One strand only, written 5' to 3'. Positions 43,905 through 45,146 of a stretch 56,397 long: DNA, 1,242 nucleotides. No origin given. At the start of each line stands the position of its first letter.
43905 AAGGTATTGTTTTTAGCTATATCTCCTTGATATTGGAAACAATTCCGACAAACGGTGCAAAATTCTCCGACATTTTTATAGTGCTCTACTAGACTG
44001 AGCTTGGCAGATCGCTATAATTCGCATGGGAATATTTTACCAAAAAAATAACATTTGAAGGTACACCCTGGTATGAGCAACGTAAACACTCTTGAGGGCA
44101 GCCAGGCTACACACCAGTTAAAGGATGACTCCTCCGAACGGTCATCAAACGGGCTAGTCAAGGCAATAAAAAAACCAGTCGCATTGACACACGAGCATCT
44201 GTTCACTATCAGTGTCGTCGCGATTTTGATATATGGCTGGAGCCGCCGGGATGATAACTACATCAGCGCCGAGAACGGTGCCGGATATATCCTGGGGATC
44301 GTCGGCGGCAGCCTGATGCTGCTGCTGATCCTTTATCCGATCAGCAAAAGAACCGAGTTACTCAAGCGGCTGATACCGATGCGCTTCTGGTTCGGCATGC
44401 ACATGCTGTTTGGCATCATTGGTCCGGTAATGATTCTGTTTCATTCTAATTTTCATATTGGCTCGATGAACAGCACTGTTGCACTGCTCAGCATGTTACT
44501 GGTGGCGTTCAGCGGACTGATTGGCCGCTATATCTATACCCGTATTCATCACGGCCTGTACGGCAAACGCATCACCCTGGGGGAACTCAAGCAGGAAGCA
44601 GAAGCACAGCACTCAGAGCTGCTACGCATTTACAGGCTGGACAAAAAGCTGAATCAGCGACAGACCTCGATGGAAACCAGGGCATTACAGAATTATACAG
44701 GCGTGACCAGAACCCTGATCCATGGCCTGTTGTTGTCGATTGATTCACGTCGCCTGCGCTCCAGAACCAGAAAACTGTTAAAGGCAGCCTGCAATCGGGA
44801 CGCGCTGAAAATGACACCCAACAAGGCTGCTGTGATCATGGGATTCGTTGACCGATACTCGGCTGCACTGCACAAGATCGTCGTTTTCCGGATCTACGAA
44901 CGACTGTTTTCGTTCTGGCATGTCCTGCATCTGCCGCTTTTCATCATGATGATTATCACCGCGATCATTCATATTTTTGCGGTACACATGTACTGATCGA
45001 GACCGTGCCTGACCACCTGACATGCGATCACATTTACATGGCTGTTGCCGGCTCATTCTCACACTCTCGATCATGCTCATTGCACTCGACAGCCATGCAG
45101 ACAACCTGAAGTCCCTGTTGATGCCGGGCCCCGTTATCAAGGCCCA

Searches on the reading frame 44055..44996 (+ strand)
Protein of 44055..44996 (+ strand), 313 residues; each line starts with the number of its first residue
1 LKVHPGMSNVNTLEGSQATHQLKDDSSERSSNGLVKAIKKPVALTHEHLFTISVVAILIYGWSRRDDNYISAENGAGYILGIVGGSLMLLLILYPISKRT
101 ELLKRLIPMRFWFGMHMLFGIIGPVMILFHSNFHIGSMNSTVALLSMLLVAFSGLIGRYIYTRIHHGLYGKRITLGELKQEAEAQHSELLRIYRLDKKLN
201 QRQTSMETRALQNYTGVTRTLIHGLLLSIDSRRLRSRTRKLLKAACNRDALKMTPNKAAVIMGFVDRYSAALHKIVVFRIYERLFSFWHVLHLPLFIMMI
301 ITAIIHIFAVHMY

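Call 4: search_protein_families(library=pfam, proteins=[window:44055-44996:+], max_evalue=0.01)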
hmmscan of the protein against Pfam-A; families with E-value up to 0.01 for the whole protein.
window:44055-44996:+ (313 aa): 0 families

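Call 43: search_protein_families(library=ncbifam, proteins=[window:44055-44996:+], max_evalue=0.01)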
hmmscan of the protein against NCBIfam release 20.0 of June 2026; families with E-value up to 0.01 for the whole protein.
window:44055-44996:+ (313 aa): 0 families

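Call 52: search_solved_structures(query=A4, max_evalue=10, show_alignments=2)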
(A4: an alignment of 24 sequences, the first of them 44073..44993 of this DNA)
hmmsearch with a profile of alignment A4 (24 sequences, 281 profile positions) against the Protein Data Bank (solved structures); distinct sequences matched with E-value up to 10: 34.
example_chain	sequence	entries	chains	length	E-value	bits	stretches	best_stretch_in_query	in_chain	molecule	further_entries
9l9o_A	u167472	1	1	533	0.09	15.6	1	117-250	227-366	Melatonin-related receptor,Soluble cytochrome b562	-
2cwo_A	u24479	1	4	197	0.46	13.3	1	154-272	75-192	RNA silencing suppressor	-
9r1j_A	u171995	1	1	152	0.83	12.4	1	121-224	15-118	sc-apCC-4-NR-1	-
9uvz_A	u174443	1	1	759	0.94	12.3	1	122-243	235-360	Lysophosphatidic acid receptor 2,ARK1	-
5djn_A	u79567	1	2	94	1.2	11.9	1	137-196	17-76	Kinesin-like protein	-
4hkc_A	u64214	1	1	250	2.4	10.9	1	140-242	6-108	14-3-3 protein zeta/delta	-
2cpt_A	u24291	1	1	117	2.6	10.8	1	146-230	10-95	Vacuolar sorting protein 4b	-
8a3k_UNK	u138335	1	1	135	2.7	10.8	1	126-226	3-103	sc-apCC-4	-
7d8h_A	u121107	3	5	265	3.1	10.6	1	144-242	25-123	14-3-3 protein zeta/delta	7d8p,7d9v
4fj3_A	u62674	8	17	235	3.2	10.5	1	141-242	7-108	14-3-3 protein zeta/delta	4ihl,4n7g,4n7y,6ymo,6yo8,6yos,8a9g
6n1l_A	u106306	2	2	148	3.4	10.4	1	136-246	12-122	Fibronectin-binding protein BBK32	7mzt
4u7y_A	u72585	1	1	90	3.7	10.3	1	146-229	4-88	Vacuolar protein sorting-associated protein 4B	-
9r1k_A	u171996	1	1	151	4.4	10.1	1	132-224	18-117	sc-apCC-4-A7F-1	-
9fum_A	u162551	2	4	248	4.6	10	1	145-242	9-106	14-3-3 protein zeta/delta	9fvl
4zdw_B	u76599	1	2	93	5.4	9.8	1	139-214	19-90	Rab guanine nucleotide exchange factor SEC2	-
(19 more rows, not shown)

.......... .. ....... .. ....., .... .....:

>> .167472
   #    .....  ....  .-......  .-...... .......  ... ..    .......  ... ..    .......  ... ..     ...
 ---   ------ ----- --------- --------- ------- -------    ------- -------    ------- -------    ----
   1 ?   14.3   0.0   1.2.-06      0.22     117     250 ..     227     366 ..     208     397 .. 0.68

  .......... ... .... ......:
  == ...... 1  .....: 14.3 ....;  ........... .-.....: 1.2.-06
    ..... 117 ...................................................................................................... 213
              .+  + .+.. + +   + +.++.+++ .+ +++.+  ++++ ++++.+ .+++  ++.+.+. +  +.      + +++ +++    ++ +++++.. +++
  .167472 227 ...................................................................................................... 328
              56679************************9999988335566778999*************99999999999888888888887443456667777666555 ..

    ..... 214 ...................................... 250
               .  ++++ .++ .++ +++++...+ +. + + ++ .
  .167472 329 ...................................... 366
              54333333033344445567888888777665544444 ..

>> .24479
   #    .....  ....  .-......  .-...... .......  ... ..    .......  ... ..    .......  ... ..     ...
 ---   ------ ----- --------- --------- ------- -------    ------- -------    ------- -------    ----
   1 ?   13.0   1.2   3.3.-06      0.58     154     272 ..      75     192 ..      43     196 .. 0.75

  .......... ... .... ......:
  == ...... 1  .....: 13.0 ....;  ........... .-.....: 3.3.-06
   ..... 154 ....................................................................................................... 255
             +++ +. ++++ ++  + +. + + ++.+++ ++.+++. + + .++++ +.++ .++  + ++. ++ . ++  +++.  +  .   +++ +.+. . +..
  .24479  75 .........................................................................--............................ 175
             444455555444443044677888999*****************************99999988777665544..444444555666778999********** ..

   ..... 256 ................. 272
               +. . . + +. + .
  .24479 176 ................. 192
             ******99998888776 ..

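Call 71: search_protein_representatives(protein=window:44073-44993:+)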
Query: 307 residues. Proteins with E-value up to 0.001 (for the whole library): 2377; up to 1e-10: 1244; up to 1e-30: 474. The best 150 are listed.
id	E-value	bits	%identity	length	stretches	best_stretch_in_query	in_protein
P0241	1.3e-125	434.8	64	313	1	1-307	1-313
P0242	6.7e-97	340.6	57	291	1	31-307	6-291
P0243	4.6e-86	305.0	58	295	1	41-307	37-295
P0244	1.1e-65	238.1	58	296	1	32-214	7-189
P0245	2.1e-65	237.2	44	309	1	29-307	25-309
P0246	2.5e-65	237.0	44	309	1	42-307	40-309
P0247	6.2e-63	229.1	46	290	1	44-307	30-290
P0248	6.8e-63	229.0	42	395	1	32-307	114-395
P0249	1.1e-62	228.2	43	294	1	43-307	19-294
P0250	2.3e-62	227.3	43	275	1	42-307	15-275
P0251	8.1e-62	225.4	41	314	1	25-307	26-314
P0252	1.0e-61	225.1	43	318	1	43-307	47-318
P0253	6.0e-61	222.6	43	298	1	43-307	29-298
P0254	6.0e-61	222.6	65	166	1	142-307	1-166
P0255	1.1e-60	221.7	43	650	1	46-307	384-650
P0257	1.4e-60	221.4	41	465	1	43-307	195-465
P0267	1.1e-59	218.5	44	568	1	45-307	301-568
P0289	1.6e-56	208.1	40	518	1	43-307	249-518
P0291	2.2e-56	207.6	41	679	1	43-307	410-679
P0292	2.4e-56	207.5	39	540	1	34-307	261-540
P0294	3.6e-56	206.9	42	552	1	43-307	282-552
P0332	2.4e-53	197.7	42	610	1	44-307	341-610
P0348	1.8e-52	194.8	36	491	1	48-307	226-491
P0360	1.8e-51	191.5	38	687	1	43-307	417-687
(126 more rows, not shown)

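Call 72: search_protein_families(library=pfam, proteins=[P0255, P0291, P0360, P0332, P0267, P0294, P0292, P0289, P0348, P0257], max_evalue=0.0001)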
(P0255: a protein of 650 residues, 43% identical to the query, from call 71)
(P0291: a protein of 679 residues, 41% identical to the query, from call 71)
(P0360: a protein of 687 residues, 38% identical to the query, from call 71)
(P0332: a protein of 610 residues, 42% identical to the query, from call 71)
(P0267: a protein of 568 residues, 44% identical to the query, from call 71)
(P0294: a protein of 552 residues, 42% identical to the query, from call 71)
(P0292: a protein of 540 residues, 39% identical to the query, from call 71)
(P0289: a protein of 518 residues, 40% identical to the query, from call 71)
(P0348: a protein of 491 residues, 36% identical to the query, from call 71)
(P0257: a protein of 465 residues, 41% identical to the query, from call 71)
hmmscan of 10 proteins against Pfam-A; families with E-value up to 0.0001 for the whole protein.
P0255 (650 aa): 1 family
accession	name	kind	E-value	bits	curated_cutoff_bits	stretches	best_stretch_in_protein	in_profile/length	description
PF05036.18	SPOR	-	1.1e-07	32.5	21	0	59-97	34-72/76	SPOR domain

P0291 (679 aa): 0 families

P0360 (687 aa): 13 families
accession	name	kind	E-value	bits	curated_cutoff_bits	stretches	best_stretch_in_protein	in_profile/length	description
PF00515.34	TPR_1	-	7.4e-25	86.2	27.8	2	100-133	1-34/34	Tetratricopeptide repeat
PF07719.23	TPR_2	-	2.3e-23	80.7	27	2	100-133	1-34/34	Tetratricopeptide repeat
PF13414.12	TPR_11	-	3.1e-23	81.6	26.8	3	73-114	1-42/42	TPR repeat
PF13181.12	TPR_8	-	1.5e-16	59.5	25.7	1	100-133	1-34/34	Tetratricopeptide repeat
PF13431.12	TPR_17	-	1.3e-14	53.5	24.4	0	55-87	2-34/34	Tetratricopeptide repeat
PF13432.12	TPR_16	-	4.7e-14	53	32.7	1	70-133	1-64/65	Tetratricopeptide repeat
PF13428.12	TPR_14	-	2.7e-08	34.1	23.5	0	103-140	4-41/44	Tetratricopeptide repeat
PF13424.12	TPR_12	-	4.6e-08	33.6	30.1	1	70-130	7-75/77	Tetratricopeptide repeat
PF13371.12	TPR_9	-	1.9e-07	31.4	35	1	75-134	4-63/73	Tetratricopeptide repeat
PF14559.12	TPR_19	-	8.3e-07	29.7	25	1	80-141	5-65/68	Tetratricopeptide repeat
PF13174.12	TPR_6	-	2e-06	28.5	26.3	0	106-132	6-32/33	Tetratricopeptide repeat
PF13374.12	TPR_10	-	1.3e-05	25.5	27.5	0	100-128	2-30/42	Tetratricopeptide repeat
PF13176.12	TPR_7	-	2e-05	24.7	27.9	0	107-132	6-31/36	Tetratricopeptide repeat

P0332 (610 aa): 0 families

P0267 (568 aa): 0 families

P0294 (552 aa): 0 families

P0292 (540 aa): 0 families

P0289 (518 aa): 0 families

P0348 (491 aa): 0 families

P0257 (465 aa): 1 family
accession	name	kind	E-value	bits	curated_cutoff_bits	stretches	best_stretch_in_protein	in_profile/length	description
PF12895.13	ANAPC3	-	6e-05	23.7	27.2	0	47-106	23-81/82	Anaphase-promoting complex, cyclosome, subunit 3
